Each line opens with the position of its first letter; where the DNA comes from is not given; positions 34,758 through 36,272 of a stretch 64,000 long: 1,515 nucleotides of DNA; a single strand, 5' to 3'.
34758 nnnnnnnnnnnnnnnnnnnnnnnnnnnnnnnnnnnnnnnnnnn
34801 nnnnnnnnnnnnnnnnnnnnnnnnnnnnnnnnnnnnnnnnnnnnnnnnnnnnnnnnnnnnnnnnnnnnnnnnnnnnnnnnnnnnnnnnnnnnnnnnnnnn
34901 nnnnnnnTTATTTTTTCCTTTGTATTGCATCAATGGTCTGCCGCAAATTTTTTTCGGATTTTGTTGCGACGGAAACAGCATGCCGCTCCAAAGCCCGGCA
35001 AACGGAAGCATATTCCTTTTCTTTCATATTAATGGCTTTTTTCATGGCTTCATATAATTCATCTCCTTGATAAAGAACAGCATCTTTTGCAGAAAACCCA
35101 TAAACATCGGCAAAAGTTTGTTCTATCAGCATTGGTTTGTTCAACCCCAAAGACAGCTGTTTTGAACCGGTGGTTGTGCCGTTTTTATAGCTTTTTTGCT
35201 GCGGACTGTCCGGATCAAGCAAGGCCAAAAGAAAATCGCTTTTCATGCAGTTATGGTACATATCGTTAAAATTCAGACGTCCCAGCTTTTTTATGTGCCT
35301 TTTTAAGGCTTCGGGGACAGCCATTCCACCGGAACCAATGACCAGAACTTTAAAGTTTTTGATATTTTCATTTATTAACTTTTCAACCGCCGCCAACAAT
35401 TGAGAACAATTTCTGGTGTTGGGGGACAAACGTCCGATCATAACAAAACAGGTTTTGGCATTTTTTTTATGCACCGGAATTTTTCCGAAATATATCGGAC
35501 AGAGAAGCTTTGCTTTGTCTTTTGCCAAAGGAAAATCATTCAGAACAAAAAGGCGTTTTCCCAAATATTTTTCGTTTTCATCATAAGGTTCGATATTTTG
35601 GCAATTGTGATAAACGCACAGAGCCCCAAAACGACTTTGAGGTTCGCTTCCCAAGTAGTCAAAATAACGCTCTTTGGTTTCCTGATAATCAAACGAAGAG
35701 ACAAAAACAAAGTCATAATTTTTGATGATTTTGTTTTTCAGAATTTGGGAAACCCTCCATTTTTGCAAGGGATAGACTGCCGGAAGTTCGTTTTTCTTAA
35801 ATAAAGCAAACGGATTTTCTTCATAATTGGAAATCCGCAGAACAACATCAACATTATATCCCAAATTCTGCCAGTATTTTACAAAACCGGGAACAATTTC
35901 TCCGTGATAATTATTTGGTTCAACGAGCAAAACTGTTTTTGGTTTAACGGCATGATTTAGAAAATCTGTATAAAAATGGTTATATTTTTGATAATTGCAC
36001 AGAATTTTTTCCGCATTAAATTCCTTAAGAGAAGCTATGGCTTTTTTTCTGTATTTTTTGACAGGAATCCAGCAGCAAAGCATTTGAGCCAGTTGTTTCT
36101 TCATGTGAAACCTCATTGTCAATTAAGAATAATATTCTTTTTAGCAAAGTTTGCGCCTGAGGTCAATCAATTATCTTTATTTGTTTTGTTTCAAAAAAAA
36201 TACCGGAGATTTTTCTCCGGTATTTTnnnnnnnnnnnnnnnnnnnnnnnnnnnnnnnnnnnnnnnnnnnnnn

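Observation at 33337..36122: Sugar-modification operon (GT-B-like, GT8, hexapeptide acetyltransferase) whose products share a basic terminal peptide with a fourth protein encoded near recR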

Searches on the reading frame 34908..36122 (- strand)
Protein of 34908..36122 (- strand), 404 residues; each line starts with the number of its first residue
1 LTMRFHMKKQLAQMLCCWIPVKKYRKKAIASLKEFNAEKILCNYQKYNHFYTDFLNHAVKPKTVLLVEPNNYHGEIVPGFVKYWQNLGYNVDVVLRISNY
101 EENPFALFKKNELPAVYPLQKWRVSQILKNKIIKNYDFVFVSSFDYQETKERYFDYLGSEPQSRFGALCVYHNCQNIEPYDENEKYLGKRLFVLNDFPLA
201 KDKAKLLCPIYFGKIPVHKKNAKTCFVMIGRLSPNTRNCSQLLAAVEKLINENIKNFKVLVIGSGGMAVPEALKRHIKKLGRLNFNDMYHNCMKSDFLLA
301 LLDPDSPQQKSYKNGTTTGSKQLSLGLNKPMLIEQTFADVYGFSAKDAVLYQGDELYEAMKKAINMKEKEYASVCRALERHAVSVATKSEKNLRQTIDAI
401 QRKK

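Call 4: search_protein_families(library=pfam, proteins=[window:34908-36122:-], max_evalue=0.01)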
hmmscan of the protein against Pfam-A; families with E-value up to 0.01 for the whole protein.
window:34908-36122:- (404 aa): 2 families
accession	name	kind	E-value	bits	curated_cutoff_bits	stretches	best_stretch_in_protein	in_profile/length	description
PF13692.12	Glyco_trans_1_4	-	0.00041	21.1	27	1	226-281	4-65/142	Glycosyl transferases group 1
PF00534.26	Glycos_transf_1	-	0.0041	17.1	26.4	1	220-282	12-71/172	Glycosyl transferases group 1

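Call 5: search_protein_families(library=ncbifam, proteins=[window:34908-36122:-], max_evalue=0.01)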
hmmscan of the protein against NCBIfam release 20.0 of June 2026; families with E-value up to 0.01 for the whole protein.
window:34908-36122:- (404 aa): 1 family
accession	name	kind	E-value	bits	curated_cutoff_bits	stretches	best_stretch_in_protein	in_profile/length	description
NF050056.1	ProtGlycPglH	equivalog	0.00068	18.8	600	1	201-285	157-239/354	GalNAc-alpha-(1->4)-GalNAc-alpha-(1->3)-diNAcBac-PP-undecaprenol alpha-1,4-N-acetyl-D-galactosaminyltransferase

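Call 9: find_homologous_proteins(query=window:34908-36104:-)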
Query window:34908-36104:- (398 aa): 42 proteins with E <= 0.001 among 6573 candidates.
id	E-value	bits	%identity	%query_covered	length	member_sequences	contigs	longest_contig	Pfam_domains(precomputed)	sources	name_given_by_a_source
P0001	1.6e-269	911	100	100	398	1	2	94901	-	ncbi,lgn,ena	-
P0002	1.6e-202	691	72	99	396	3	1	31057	-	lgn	-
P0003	1.3e-201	688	72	99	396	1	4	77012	PF13692.13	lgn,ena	-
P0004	2.7e-201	687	73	99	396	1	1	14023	-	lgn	-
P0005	5.6e-201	686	72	99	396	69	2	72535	PF00534.27,PF13692.13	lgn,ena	-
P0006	1.0e-196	672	73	100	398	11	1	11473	-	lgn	-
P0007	1.9e-194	664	71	99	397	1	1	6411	-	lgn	-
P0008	2.0e-191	654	71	99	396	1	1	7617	-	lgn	-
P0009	2.3e-190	651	69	100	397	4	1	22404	-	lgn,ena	-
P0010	1.1e-186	639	68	99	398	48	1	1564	-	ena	-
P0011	7.3e-173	593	64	99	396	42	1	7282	-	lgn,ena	-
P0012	6.1e-75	271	42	85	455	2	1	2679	-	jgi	-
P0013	5.6e-73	264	42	84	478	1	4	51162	-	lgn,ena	-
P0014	8.2e-73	264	42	84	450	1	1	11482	-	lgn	-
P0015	5.6e-72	261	42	89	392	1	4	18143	-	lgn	-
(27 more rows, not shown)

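Call 28: search_solved_structures(query=A1, max_evalue=1)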
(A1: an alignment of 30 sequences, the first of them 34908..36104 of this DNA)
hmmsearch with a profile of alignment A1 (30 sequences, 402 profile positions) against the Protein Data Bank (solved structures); distinct sequences matched with E-value up to 1: 40.
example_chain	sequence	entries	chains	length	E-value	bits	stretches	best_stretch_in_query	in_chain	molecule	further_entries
6eji_A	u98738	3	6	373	0.0054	19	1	204-289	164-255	WlaC protein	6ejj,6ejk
6me2_A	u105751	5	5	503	0.0084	18.4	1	223-281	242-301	chimera protein of Melatonin receptor type 1A and GlgA glycogen synthase | Fusion protein of Melatonin receptor type 1A and GlgA glycogen synthase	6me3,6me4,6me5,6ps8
9m88_C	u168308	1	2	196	0.0084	18.4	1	222-282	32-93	Glycogen synthase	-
2bfw_A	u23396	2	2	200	0.009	18.3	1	222-282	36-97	GLGA GLYCOGEN SYNTHASE | PGS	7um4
3oka_A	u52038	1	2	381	0.02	17.2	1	235-296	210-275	GDP-mannose-dependent alpha-(1-6)-phosphatidylinositol monomannoside mannosyltransferase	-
3okc_A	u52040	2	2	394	0.021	17.1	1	235-296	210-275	GDP-mannose-dependent alpha-(1-6)-phosphatidylinositol monomannoside mannosyltransferase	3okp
7w41_A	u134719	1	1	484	0.028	16.7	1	223-281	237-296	Gastrin-releasing peptide receptor,GlgA glycogen synthase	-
7br3_A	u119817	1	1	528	0.039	16.2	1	222-281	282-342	Gonadotropin-releasing hormone receptor,GlgA glycogen synthase,Gonadotropin-releasing horm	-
3l01_A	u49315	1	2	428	0.054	15.7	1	223-282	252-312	GlgA glycogen synthase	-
3fro_A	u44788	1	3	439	0.055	15.7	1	223-282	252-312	GlgA glycogen synthase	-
2bis_A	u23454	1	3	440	0.055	15.7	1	223-282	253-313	GLGA GLYCOGEN SYNTHASE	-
6v4b_A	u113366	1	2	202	0.058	15.6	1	305-333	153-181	Neur_chan_LBD domain-containing protein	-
6w25_A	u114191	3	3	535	0.062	15.5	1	223-281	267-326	Melanocortin receptor 4,GlgA glycogen synthase,Melanocortin receptor 4 | Melanocortin receptor 4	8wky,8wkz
6kqi_A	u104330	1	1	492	0.062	15.5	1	223-281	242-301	Cannabinoid receptor 1,GlgA glycogen synthase,Cannabinoid receptor 1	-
5u09_A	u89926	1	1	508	0.066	15.4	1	223-281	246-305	Cannabinoid receptor 1,GlgA glycogen synthase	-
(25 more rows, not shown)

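Call 30: predict_structure(alignment_id=A1)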
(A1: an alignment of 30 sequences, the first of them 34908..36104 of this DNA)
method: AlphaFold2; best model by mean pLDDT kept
length: 398 residues; sequences in the alignment: 30
mean_pLDDT: 93.8   pTM: 0.90
mean pLDDT of the five models: 93.8, 92.6, 92.3, 92.2, 91.1
residues with pLDDT >= 90: 331; 70-90: 64; 50-70: 3; < 50: 0
segments of 3 or more residues with pLDDT < 50: none
pLDDT, mean of each block of 10 residues (from residue 1): 77 83 76 89 96 97 94 98 98 95 96 93 96 97 90 94 95 90 94 93 95 97 89 95 98 94 95 95 97 95 91 95 98 97 96 98 98 98 98 90
secondary structure, 60 per line:
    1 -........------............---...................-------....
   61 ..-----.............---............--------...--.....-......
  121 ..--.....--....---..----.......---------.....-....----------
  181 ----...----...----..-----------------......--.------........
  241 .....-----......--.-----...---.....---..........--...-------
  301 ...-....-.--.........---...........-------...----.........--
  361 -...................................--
elements in order: H2-9 H16-27 H31-49 E57-62 H68-80 E84-90 H91-95 E109-113 H115-122 H125-129 E132-135 H147-151 E161-165 E185-187 E218-223 H233-245 E251-256 E271-275 H279-288 E291-293 H305-308 H313-321 E325-328 H329-335 E343-345 H350-358 H362-396

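Call 33: fold_search(model_id=the predicted structure, library=pdb)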
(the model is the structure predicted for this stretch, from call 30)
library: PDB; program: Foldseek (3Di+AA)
matches with E <= 10: 1755; with E <= 0.001: 281
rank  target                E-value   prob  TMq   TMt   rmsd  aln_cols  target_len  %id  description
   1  2gej                  1.2e-11  1.00  0.58  0.63   5.4       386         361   11  Crystal Structure of phosphatidylinositol mannosyltransferase (PimA) from Mycobacterium smegmatis in complex with GDP-Ma (released 2007-04-03)
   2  3c48_B                2.0e-10  1.00  0.39  0.39  12.2       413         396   12  Structure of the retaining glycosyltransferase MshA: The first step in mycothiol biosynthesis. Organism: Corynebacteri (released 2008-03-25)
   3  3c48_A                4.0e-10  1.00  0.37  0.37  12.2       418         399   11  Structure of the retaining glycosyltransferase MshA: The first step in mycothiol biosynthesis. Organism: Corynebacteri (released 2008-03-25)
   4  3l01_A                5.6e-10  1.00  0.52  0.49   8.0       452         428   13  Crystal structure of monomeric glycogen synthase from Pyrococcus abyssi (released 2010-12-29)
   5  3c4q_B                1.3e-09  1.00  0.52  0.52   7.0       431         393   12  Structure of the retaining glycosyltransferase MshA : The first step in mycothiol biosynthesis. Organism : Corynebacte (released 2008-04-01)
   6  8jjn_B                2.0e-09  1.00  0.50  0.60   6.0       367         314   13  Structure of SenB in complex with UDP-Glc and PO4- at 1.98 Angstroms resolution (released 2024-02-07)
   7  3mbo_A                2.2e-09  1.00  0.53  0.56   6.6       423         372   10  Crystal Structure of the Glycosyltransferase BaBshA bound with UDP and L-malate (released 2010-09-29)
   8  3c4q_A                2.3e-09  1.00  0.49  0.50   8.0       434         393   12  Structure of the retaining glycosyltransferase MshA : The first step in mycothiol biosynthesis. Organism : Corynebacte (released 2008-04-01)
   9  9v0l                  5.5e-09  1.00  0.54  0.59   5.6       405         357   12  UDP-binding PsBGluT, a tetrahydrobiopterin glucosyltransferase from Pseudanabaena sp. Chao 1811 (released 2025-11-26)
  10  9v0w_B                6.9e-09  1.00  0.50  0.55   6.6       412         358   12  UDP-Glc:tetrahydrobiopterin glucosyltransferase from Pseudanabaena sp. Chao 1811 (released 2025-11-26)
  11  5zes_A                1.2e-08  1.00  0.54  0.59   5.5       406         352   12  UDP Glucose alpha tetrahydrobiopterin glycosyltransferase from Synechococcus species PCC 7942 - UDP complex (released 2019-03-06)
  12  3fro_A                1.2e-08  1.00  0.50  0.46   8.6       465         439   12  Crystal structure of Pyrococcus abyssi glycogen synthase with open and closed conformations (released 2010-01-12)
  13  6kih_A                1.6e-08  1.00  0.49  0.49   8.4       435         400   12  Sucrose-phosphate synthase (tll1590) from Thermosynechococcus elongatus (released 2020-05-27)
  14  6j32_C                1.6e-08  1.00  0.44  0.45   8.8       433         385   10  Crystal Structure Analysis of the Glycotransferase of kitacinnamycin (released 2020-01-15)
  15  6j31_A                1.9e-08  1.00  0.45  0.46   8.1       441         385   11  Crystal Structure Analysis of the Glycotransferase of kitacinnamycin (released 2020-01-15)
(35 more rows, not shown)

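Call 34: find_related_loci(query=A1, collection=genome_contigs, flank=8000)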
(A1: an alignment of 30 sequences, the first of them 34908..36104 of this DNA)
Query A1 (398 aa) in genome_contigs; peptide patterns used: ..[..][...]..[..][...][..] (x = any residue, [..] = any of these).
53 stretches matched a pattern; 31 encode a relative of the query (tblastn E <= 1e-3); 31 distinct loci.
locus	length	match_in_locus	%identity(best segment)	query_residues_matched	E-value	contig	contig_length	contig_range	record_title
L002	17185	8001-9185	72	1-395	0e+0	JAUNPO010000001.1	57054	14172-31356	MAG: Pseudomonadota bacterium isolate S36M_St_32 NODE_304_length_57054_cov_6.402218, whole genome shotgun sequence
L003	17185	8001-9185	72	1-395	0e+0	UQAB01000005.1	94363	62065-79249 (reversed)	uncultured Azospirillum sp. isolate UMGS63 genome assembly, contig: NODE_209_length_94363_cov_9.852905, whole genome sho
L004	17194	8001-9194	73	1-398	0e+0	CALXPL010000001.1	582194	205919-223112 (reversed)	MAG: uncultured Alphaproteobacteria bacterium isolate BRZ_FQ__bin96 genome assembly, contig: BRZ_FQ__NODE_1_length_58219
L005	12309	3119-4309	70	1-397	0e+0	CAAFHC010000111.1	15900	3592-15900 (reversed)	MAG TPA_asm: Alphaproteobacteria bacterium, isolate HGM16780, WGS project CAAFHC010000000 data, contig: SRS146812_64_k99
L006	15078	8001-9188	71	1-396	0e+0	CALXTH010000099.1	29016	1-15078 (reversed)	MAG: uncultured Alphaproteobacteria bacterium isolate E30__bin229 genome assembly, contig: E30__k127_2764215, whole geno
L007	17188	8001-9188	68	1-396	0e+0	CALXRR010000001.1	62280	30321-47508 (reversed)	MAG: uncultured Alphaproteobacteria bacterium isolate BRZ_AG__bin71 genome assembly, contig: BRZ_AG__NODE_911_length_622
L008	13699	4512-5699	68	1-396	0e+0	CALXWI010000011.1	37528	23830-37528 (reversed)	MAG: uncultured Alphaproteobacteria bacterium isolate BRZ_ED__bin7 genome assembly, contig: BRZ_ED__NODE_1234_length_375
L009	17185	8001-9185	64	1-395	2e-177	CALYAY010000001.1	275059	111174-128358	MAG: uncultured Alphaproteobacteria bacterium isolate BRZ_RM__bin80 genome assembly, contig: BRZ_RM__NODE_8_length_27505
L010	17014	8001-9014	42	54-388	2e-80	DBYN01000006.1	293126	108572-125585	MAG TPA_asm: Alphaproteobacteria bacterium UBA1185 UBA1185_contig_2827, whole genome shotgun sequence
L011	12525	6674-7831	35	1-391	1e-63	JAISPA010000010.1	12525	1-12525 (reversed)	MAG: Acidaminococcales bacterium isolate Iy174_bin70 k119_527534, whole genome shotgun sequence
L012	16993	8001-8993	40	53-390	7e-63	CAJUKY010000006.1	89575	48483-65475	TPA_asm: Candidatus Gastranaerophilales bacterium isolate MGBC157385 genome assembly, contig: MGBC157385.6, whole genome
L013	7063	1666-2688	37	48-392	3e-62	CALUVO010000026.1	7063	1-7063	MAG: Candidatus Gastranaerophilales bacterium isolate E09__bin203 genome assembly, contig: E09__k127_2703216, whole geno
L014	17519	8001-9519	37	48-393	4e-59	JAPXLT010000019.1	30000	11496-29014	MAG: Lentisphaeria bacterium isolate binned_ad_5.23 NODE_1474_length_30000_cov_2.535902, whole genome shotgun sequence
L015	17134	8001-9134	32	2-389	1e-53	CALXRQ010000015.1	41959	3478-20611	MAG: uncultured Alphaproteobacteria bacterium isolate BRZ_KF__bin25 genome assembly, contig: BRZ_KF__NODE_1321_length_41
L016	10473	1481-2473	32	53-391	5e-53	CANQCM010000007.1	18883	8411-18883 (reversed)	MAG: uncultured Alphaproteobacteria bacterium isolate Lapin-005__bin117 genome assembly, contig: Lapin-005__NODE_3856_le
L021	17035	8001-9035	31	53-396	3e-45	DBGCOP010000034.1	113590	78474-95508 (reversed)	MAG TPA_asm: Candidatus Limenecus sp. isolate MAG11515 contig34, whole genome shotgun sequence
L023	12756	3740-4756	31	56-398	6e-43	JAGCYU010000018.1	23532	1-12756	MAG: Alphaproteobacteria bacterium isolate RGIG10246 Yak_Rumen-5__c1508727, whole genome shotgun sequence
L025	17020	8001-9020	30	52-391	2e-38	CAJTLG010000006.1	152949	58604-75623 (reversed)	TPA_asm: uncultured Vampirovibrio sp. isolate MGBC104891 genome assembly, contig: MGBC104891.6, whole genome shotgun seq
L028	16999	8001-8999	29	54-388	4e-35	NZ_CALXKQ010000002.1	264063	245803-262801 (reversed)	MAG: uncultured Brachyspira sp. isolate BRZ_RR__bin40 BRZ_RR__NODE_18_length_264063_cov_12.673808, whole genome shotgun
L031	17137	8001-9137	30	19-393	6e-41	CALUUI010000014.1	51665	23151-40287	MAG: Candidatus Gastranaerophilales bacterium isolate BRZ_AN__bin102 genome assembly, contig: BRZ_AN__NODE_984_length_51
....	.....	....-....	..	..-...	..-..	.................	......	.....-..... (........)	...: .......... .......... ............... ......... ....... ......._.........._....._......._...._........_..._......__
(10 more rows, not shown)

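Call 54: search_protein_families(library=pfam, proteins=[L015:13167-14399:+, L015:1301-2374:-, L031:13241-13807:+, L016:1451-3466:+, L025:15243-15887:+, L021:11505-12251:+], max_evalue=0.01)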
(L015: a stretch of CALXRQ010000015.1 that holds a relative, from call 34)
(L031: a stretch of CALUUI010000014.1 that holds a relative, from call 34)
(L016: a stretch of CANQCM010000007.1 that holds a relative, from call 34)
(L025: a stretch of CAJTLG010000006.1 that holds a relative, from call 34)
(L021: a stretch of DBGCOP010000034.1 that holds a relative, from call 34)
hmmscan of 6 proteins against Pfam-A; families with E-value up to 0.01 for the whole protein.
L015:13167-14399:+ (410 aa): 1 family
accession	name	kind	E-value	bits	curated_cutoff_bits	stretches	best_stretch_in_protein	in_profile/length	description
PF04464.20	Glyphos_transf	-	3e-83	280.2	22.1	1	49-404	11-366/367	CDP-Glycerol:Poly(glycerophosphate) glycerophosphotransferase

L015:1301-2374:- (357 aa): 1 family
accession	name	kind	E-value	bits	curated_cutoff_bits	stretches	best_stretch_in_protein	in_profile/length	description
PF00852.26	Glyco_transf_10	-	0.0001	22.5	23.9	1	214-315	15-119/182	Glycosyltransferase family 10 (fucosyltransferase) C-term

L031:13241-13807:+ (188 aa): 3 families
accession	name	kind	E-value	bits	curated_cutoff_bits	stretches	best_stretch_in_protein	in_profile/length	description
PF00132.30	Hexapep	-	1.4e-10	40.8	27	1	119-154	1-36/36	Bacterial transferase hexapeptide (six repeats)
PF14602.12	Hexapep_2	-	1.4e-06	28.3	27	1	120-152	2-32/34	Hexapeptide repeat of succinyl-transferase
PF25084.1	LbH_EIF2B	-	0.0075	16.7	54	0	55-151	13-104/105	EIF2B subunit epsilon LbH domain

L016:1451-3466:+ (671 aa): 1 family
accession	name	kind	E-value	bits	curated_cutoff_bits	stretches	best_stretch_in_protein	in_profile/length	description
PF01501.26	Glyco_transf_8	-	7.8e-34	117.8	24.3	1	352-602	1-251/253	Glycosyl transferase family 8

L025:15243-15887:+ (214 aa): 5 families
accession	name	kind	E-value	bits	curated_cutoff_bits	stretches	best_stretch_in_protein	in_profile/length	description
PF00132.30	Hexapep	-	3.3e-11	42.8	27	1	115-148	2-35/36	Bacterial transferase hexapeptide (six repeats)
PF14602.12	Hexapep_2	-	9.9e-08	32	27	1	114-143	1-28/34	Hexapeptide repeat of succinyl-transferase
PF25084.1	LbH_EIF2B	-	0.00034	21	54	0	36-81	12-54/105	EIF2B subunit epsilon LbH domain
PF10621.14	FpoO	-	0.0028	18.3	25.2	1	41-83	52-94/110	F420H2 dehydrogenase subunit FpoO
PF25087.1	GMPPB_C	-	0.0039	17.3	39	0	112-143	7-39/110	GMPPB C-terminal domain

L021:11505-12251:+ (248 aa): 3 families
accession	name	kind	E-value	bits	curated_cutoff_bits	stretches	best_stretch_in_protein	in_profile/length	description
PF00132.30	Hexapep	-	6.1e-08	32.5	27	1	177-211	1-35/36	Bacterial transferase hexapeptide (six repeats)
PF14602.12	Hexapep_2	-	6.2e-06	26.3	27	1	178-212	2-34/34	Hexapeptide repeat of succinyl-transferase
PF25084.1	LbH_EIF2B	-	9.5e-06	26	54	1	172-215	10-52/105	EIF2B subunit epsilon LbH domain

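Call 74: search_protein_families(library=pfam, proteins=[L028:9031-10173:+, L012:6587-7819:+], max_evalue=0.001)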
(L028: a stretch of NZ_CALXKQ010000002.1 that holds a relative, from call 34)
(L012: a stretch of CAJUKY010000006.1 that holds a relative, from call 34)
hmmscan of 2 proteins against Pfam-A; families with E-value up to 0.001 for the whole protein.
L028:9031-10173:+ (380 aa): 3 families
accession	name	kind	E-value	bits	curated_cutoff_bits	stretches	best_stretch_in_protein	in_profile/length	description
PF00535.33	Glycos_transf_2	-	4.2e-39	134.6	23.3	1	7-137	1-131/168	Glycosyl transferase family 2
PF10111.15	Glyco_tranf_2_2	-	4.2e-14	53.1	27.3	1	7-209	1-206/276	Glycosyltransferase like family 2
PF13641.12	Glyco_tranf_2_3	-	4.9e-07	30.4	27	1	6-108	3-110/230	Glycosyltransferase like family 2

L012:6587-7819:+ (410 aa): 2 families
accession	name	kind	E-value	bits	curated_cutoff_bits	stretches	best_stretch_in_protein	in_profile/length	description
PF13692.12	Glyco_trans_1_4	-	5.3e-09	36.9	27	1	245-373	3-139/142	Glycosyl transferases group 1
PF00534.26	Glycos_transf_1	-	1.9e-08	34.5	26.4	1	234-387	6-167/172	Glycosyl transferases group 1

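Call 93: list_cluster_members(proteins=[window:34908-36104:-, window:33943-34908:-, window:33337-33933:-, window:25630-26403:+])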
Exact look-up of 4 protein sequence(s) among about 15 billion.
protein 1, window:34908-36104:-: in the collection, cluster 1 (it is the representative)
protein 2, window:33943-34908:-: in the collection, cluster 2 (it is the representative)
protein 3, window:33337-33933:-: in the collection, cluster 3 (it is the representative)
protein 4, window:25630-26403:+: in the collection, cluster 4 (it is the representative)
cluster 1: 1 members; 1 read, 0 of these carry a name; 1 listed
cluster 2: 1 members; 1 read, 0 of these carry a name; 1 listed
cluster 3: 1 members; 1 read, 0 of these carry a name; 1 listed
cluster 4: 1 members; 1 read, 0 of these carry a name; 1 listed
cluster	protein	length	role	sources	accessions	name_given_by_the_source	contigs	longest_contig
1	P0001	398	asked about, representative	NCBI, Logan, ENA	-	-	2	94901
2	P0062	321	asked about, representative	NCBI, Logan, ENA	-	-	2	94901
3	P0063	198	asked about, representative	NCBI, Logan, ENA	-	-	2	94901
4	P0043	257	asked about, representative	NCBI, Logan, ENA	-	-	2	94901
